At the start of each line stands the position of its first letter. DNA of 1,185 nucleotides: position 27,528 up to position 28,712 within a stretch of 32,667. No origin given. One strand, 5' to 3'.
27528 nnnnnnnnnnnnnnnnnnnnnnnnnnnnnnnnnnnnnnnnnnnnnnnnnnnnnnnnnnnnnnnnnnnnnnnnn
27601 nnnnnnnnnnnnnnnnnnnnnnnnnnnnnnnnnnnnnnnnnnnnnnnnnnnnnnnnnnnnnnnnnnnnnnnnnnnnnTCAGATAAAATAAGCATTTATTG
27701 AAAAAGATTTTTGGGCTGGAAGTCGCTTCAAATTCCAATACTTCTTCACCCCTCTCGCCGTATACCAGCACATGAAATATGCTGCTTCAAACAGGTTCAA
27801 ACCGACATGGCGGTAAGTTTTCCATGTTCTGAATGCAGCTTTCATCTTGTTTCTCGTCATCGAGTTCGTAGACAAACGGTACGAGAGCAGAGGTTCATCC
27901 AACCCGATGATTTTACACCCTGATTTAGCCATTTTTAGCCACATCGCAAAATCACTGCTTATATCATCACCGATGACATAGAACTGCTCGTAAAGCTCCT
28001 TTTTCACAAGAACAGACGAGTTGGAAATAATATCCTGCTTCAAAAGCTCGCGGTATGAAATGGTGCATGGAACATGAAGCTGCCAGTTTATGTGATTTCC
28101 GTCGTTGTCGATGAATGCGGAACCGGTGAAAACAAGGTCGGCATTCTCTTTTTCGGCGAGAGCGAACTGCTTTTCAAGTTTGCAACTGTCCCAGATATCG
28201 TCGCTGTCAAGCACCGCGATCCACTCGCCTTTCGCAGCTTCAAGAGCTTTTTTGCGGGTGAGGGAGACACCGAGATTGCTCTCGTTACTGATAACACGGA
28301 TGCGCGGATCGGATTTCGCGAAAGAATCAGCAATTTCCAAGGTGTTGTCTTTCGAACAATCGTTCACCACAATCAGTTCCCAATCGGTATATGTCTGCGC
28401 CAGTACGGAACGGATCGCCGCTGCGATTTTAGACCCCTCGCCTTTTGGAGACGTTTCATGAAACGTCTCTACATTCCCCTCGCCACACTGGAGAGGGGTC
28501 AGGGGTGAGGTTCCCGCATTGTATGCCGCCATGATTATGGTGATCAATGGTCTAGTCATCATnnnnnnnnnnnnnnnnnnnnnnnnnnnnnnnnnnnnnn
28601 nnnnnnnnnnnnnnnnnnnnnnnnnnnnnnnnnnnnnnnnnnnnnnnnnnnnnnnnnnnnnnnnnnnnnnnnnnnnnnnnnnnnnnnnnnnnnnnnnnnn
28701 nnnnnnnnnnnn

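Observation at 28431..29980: Duplicated GT2 5' end with recombination junctions exactly at repeat modules flanking the kinase cargo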

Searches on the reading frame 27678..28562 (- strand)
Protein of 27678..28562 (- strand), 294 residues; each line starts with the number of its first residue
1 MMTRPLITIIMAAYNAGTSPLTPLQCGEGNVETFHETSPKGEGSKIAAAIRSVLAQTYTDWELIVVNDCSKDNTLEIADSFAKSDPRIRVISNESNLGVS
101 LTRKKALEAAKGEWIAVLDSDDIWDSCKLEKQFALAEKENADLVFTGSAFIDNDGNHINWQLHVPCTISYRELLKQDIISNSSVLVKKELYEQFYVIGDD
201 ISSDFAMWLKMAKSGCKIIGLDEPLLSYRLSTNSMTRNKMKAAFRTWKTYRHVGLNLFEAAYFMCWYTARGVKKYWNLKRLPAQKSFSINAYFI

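Call 10: search_protein_families(library=pfam, proteins=[window:27678-28562:-], max_evalue=0.01)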
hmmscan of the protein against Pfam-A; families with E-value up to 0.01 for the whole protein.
window:27678-28562:- (294 aa): 4 families
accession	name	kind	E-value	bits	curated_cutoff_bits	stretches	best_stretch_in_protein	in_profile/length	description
PF00535.33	Glycos_transf_2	-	4e-35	121.7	23.3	1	42-172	9-132/168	Glycosyl transferase family 2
PF13641.12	Glyco_tranf_2_3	-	1.9e-14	54.7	27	1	42-159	12-133/230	Glycosyltransferase like family 2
PF10111.15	Glyco_tranf_2_2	-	1.8e-09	38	27.3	1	58-247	27-231/276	Glycosyltransferase like family 2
PF13704.12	Glyco_tranf_2_4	-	0.0022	18.9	27.5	0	62-123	21-83/98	Glycosyl transferase family 2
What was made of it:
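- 28434..28511 (-): Array C: a 78-nt (26-codon) in-frame insertion in GT2, between strand beta1 and helix alpha1. Pfam GT2 resumes at residue 42, profile position 9 (call 10).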

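Call 12: find_encoding_contigs(protein=window:27678-28562:-, flank=10000, max_places=10)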
Protein window:27678-28562:- (294 aa): 4 contigs read that carry it; 1 place shown.
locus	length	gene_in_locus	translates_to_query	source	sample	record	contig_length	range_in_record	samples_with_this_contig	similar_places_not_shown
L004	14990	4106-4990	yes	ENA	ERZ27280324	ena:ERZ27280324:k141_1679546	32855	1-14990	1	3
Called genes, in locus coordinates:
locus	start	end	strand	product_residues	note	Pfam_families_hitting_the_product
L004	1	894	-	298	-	?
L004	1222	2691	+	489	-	-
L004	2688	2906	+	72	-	-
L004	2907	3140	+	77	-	-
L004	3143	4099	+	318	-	-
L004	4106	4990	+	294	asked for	PF13641:Glyco_tranf_2_3, PF00535:Glycos_transf_2, PF10111:Glyco_tranf_2_2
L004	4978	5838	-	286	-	PF01522:Polysacc_deac_1, PF11959:DUF3473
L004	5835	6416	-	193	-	PF14602:Hexapep_2 (faint), PF00132:Hexapep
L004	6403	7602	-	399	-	PF00534:Glycos_transf_1, PF13692:Glyco_trans_1_4 (weak)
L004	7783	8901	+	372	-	PF13439:Glyco_transf_4 (weak), PF00534:Glycos_transf_1, PF13692:Glyco_trans_1_4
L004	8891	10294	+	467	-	-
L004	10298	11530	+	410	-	PF01943:Polysacc_synt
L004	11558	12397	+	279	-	PF04991:LicD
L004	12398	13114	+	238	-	PF01128:IspD, PF12804:NTP_transf_3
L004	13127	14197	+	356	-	PF04230:PS_pyruv_trans (faint)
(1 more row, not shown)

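Call 22: search_protein_families(library=ncbifam, proteins=[window:27678-28562:-], max_evalue=0.01)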
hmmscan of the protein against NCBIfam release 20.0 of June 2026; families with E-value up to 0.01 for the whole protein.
window:27678-28562:- (294 aa): 21 families
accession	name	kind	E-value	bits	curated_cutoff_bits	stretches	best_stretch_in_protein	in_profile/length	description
NF047683.1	TeichurnBiosyTuaG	equivalog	1.6e-60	204.9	400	1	45-274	20-250/252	teichuronic acid biosynthesis protein TuaG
NF053739.1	GlytfEpsEBac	equivalog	4.6e-27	94.7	450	1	46-243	16-217/265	glycosyltransferase EpsE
NF007482.0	PRK10073.1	equivalog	7.1e-20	71.3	423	1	44-157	19-131/334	glycosyltransferase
NF007453.0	PRK10018.1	equivalog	2e-16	60.5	382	1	48-212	23-190/280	colanic acid biosynthesis glycosyltransferase WcaA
TIGR04017.1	WcaA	equivalog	8.5e-16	58.4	495.75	1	48-212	22-189/279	colanic acid biosynthesis glycosyltransferase WcaA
TIGR03937.1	PgaC_IcaA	equivalog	1.2e-15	57.4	422.3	1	42-126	56-140/407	poly-beta-1,6-N-acetyl-D-glucosamine synthase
NF050050.1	ProtGlycPglI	equivalog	6.3e-15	55.3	500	1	47-253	18-226/306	GalNAc(5)-diNAcBac-PP-undecaprenol beta-1,3-glucosyltransferase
NF041394.1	GtaseAglG_Halo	equivalog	2.4e-13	50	440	1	46-141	18-112/304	glucosyl-dolichyl phosphate glucuronosyltransferase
NF038302.1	EPS_HpsE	equivalog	1.8e-11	43.6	300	1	49-138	22-113/307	hormogonium polysaccharide biosynthesis glycosyltransferase HpsE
NF041875.1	EPS_EpsD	equivalog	6.9e-11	42.1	370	1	45-154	13-121/325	exopolysaccharide biosynthesis glycosyltransferase EpsD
NF047588.1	GlcsyltransPgfSStrep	equivalog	1.1e-09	38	500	1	50-144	23-117/308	glycosyltransferase PgfS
TIGR04009.1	wcaE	equivalog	6.8e-09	35.4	369.2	1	50-223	23-190/248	colanic acid biosynthesis glycosyltransferase WcaE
NF045692.1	OglycostaseCruG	equivalog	2.2e-08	33.4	600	1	8-171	14-187/386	2'-O-glycosyltransferase CruG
TIGR03965.1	mycofact_glyco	equivalog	3.5e-08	32.8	280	1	45-127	88-170/467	mycofactocin biosynthesis glycosyltransferase MftF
NF050819.1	PolSacchBiosHfsG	equivalog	4.6e-07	29.3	500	1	52-192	30-179/302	polysaccharide biosynthesis protein HfsG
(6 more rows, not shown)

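Call 26: find_homologous_proteins(query=window:27678-28562:-, max_evalue=1e-20)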
Query window:27678-28562:- (294 aa): 1136 proteins with E <= 1e-20 among 2703 candidates; the best 120 are listed.
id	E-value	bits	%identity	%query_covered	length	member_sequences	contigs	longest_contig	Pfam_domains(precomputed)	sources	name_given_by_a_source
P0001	2.8e-166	570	91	99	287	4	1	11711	PF10111.15,PF13641.13,PF00535.33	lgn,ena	-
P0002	1.1e-129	450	74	97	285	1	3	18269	PF10111.15,PF13641.13,PF00535.33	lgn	-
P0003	7.0e-126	438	87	77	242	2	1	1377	PF10111.15,PF13506.14,PF13641.13,PF00535.33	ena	-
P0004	5.5e-116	405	70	95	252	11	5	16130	PF10111.15,PF13641.13,PF00535.33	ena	-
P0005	6.1e-106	372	66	94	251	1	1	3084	PF10111.15,PF13506.14,PF13641.13,PF00535.33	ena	-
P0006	1.5e-105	371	66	94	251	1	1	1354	PF10111.15,PF13506.14,PF13641.13,PF00535.33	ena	-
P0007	2.4e-105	370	63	93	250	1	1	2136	PF10111.15,PF13641.13,PF00535.33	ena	-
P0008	2.2e-101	357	58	94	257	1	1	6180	PF10111.15,PF13506.14,PF13641.13,PF00535.33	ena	-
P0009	4.0e-101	356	68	80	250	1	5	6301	PF10111.15,PF13641.13,PF00535.33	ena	-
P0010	4.7e-101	356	68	80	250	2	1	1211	PF10111.15,PF13641.13,PF00535.33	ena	-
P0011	7.2e-101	355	63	82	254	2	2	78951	PF10111.15,PF13641.13,PF00535.33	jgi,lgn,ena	-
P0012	8.8e-101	355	60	93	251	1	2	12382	PF10111.15,PF13641.13,PF00535.33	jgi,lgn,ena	-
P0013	7.0e-100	352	67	80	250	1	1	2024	PF10111.15,PF13641.13,PF00535.33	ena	-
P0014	8.6e-100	352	67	80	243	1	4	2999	PF10111.15,PF13641.13,PF00535.33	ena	-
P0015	2.1e-99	351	68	80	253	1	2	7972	PF10111.15,PF13641.13,PF00535.33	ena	-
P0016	2.4e-98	347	57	93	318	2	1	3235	PF10111.15,PF13641.13,PF00535.33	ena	-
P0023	1.2e-94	335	59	94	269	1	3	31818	PF10111.15,PF13641.13,PF00535.33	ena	-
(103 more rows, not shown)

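Call 28: find_encoding_contigs(protein=P0001, flank=10000, max_places=6)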
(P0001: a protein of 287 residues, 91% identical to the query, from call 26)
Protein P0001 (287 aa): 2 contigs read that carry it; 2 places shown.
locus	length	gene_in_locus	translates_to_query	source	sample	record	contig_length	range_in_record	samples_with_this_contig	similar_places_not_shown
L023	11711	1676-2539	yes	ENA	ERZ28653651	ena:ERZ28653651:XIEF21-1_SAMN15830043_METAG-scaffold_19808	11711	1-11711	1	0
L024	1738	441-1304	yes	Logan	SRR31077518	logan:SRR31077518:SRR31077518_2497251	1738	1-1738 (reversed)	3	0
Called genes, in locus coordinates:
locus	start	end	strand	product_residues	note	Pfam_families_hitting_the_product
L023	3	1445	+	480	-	?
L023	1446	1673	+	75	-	PF15731:MqsA_antitoxin (weak)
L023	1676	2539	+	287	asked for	PF00535:Glycos_transf_2, PF10111:Glyco_tranf_2_2, PF13641:Glyco_tranf_2_3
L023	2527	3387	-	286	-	PF01522:Polysacc_deac_1, PF11959:DUF3473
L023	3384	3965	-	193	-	PF14602:Hexapep_2 (faint), PF00132:Hexapep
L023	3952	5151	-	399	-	PF00534:Glycos_transf_1, PF13692:Glyco_trans_1_4 (weak)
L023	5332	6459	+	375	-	-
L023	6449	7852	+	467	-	-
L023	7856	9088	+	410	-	PF01943:Polysacc_synt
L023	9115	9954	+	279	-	PF04991:LicD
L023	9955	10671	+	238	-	PF01128:IspD, PF12804:NTP_transf_3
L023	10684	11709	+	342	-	?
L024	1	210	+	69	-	?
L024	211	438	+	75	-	PF15731:MqsA_antitoxin (weak)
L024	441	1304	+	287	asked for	PF00535:Glycos_transf_2, PF10111:Glyco_tranf_2_2, PF13641:Glyco_tranf_2_3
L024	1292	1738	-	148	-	?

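Call 29: find_encoding_contigs(protein=P0002, flank=10000, max_places=6)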
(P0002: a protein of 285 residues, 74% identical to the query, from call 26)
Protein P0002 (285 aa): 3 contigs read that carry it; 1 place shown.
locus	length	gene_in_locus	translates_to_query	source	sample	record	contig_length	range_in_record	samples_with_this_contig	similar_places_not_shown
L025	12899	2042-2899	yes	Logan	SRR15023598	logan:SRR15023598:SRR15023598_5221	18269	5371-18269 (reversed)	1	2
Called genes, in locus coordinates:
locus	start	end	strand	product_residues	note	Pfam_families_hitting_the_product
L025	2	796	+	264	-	?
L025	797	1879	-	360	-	PF01073:3Beta_HSD, PF01370:Epimerase, PF04321:RmlD_sub_bind, PF07993:NAD_binding_4, PF16363:GDP_Man_Dehyd, PF13460:NAD_binding_10 (weak)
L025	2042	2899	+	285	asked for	PF00535:Glycos_transf_2, PF10111:Glyco_tranf_2_2, PF13641:Glyco_tranf_2_3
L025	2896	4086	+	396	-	PF00106:adh_short, PF01467:CTP_transf_like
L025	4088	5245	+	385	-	PF04464:Glyphos_transf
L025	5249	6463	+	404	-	PF13439:Glyco_transf_4, PF13579:Glyco_trans_4_4, PF00534:Glycos_transf_1, PF13692:Glyco_trans_1_4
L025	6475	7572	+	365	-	-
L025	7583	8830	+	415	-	-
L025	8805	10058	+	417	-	-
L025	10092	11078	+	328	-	PF13641:Glyco_tranf_2_3, PF00535:Glycos_transf_2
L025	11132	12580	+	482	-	PF01943:Polysacc_synt, PF13440:Polysacc_synt_3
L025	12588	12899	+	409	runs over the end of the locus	PF00155:Aminotran_1_2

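Call 59: predict_structure(alignment_id=A1)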
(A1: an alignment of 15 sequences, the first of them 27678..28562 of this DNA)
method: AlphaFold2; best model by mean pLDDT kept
length: 294 residues; sequences in the alignment: 15
mean_pLDDT: 68.0   pTM: 0.68
mean pLDDT of the five models: 68.0, 65.8, 65.3, 60.4, 59.1
residues with pLDDT >= 90: 69; 70-90: 79; 50-70: 68; < 50: 78
segments of 3 or more residues with pLDDT < 50: 20-42, 149-176, 234-236, 278-294
pLDDT, mean of each block of 10 residues (from residue 1): 82 78 31 32 76 94 93 92 97 85 91 92 83 85 68 40 42 48 85 80 75 81 62 51 55 53 54 49 35 29
secondary structure, 60 per line:
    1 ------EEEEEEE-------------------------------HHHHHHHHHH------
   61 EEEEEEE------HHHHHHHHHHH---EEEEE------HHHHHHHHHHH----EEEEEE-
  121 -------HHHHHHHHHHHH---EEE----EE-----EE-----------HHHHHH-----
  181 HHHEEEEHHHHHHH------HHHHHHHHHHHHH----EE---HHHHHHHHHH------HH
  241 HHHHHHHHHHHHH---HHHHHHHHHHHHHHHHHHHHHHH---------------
elements in order: E7-13 H45-54 E61-67 H74-84 E88-92 H99-109 E114-119 H128-139 E143-145 H170-175 E184-187 H188-194 H201-213 H223-232 H239-253 H257-279
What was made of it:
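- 28434..28511 (-): Residues 20-42 have pLDDT below 50 between beta1 (7-13) and alpha1 (45-54) (call 59).
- The insert is a low-confidence loop in the model (call 59).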

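Call 81: find_encoding_contigs(protein=P0004, flank=6000, max_places=6)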
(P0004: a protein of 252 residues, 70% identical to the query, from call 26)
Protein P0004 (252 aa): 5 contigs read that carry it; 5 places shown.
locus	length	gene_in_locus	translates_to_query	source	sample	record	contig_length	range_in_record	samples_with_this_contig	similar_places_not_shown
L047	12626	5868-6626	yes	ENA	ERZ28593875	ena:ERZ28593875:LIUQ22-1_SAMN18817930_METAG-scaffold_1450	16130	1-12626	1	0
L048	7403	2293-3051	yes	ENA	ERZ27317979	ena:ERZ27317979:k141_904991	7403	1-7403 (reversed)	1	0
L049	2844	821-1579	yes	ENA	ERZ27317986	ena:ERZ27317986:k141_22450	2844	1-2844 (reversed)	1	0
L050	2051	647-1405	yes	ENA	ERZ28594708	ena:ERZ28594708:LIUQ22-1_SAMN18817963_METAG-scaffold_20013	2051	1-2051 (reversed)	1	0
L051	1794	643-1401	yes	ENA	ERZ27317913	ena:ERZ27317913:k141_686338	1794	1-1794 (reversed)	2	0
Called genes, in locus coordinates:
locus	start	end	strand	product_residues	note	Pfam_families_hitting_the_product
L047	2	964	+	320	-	?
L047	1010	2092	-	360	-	PF01073:3Beta_HSD, PF01370:Epimerase, PF04321:RmlD_sub_bind, PF07993:NAD_binding_4, PF16363:GDP_Man_Dehyd, PF13460:NAD_binding_10 (weak)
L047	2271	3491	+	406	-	PF13579:Glyco_trans_4_4, PF00534:Glycos_transf_1, PF13692:Glyco_trans_1_4, PF13524:Glyco_trans_1_2 (faint)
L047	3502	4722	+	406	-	PF03446:NAD_binding_2 (faint), PF03721:UDPG_MGDP_dh_N, PF00984:UDPG_MGDP_dh, PF03720:UDPG_MGDP_dh_C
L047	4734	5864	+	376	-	PF02350:Epimerase_2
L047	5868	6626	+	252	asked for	PF00535:Glycos_transf_2, PF10111:Glyco_tranf_2_2, PF13641:Glyco_tranf_2_3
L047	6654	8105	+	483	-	PF02310:B12-binding, PF04055:Radical_SAM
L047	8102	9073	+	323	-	PF00534:Glycos_transf_1, PF13692:Glyco_trans_1_4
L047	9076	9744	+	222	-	PF02223:Thymidylate_kin (faint)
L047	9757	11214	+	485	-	PF01663:Phosphodiest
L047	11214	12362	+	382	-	PF13439:Glyco_transf_4, PF00534:Glycos_transf_1, PF13692:Glyco_trans_1_4, PF20706:GT4-conflict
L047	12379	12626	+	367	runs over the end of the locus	PF00534:Glycos_transf_1, PF13692:Glyco_trans_1_4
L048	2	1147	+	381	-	?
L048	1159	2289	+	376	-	PF02350:Epimerase_2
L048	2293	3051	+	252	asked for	PF00535:Glycos_transf_2, PF10111:Glyco_tranf_2_2, PF13641:Glyco_tranf_2_3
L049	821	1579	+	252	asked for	PF00535:Glycos_transf_2, PF10111:Glyco_tranf_2_2, PF13641:Glyco_tranf_2_3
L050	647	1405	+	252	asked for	PF00535:Glycos_transf_2, PF10111:Glyco_tranf_2_2, PF13641:Glyco_tranf_2_3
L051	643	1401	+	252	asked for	PF00535:Glycos_transf_2, PF10111:Glyco_tranf_2_2, PF13641:Glyco_tranf_2_3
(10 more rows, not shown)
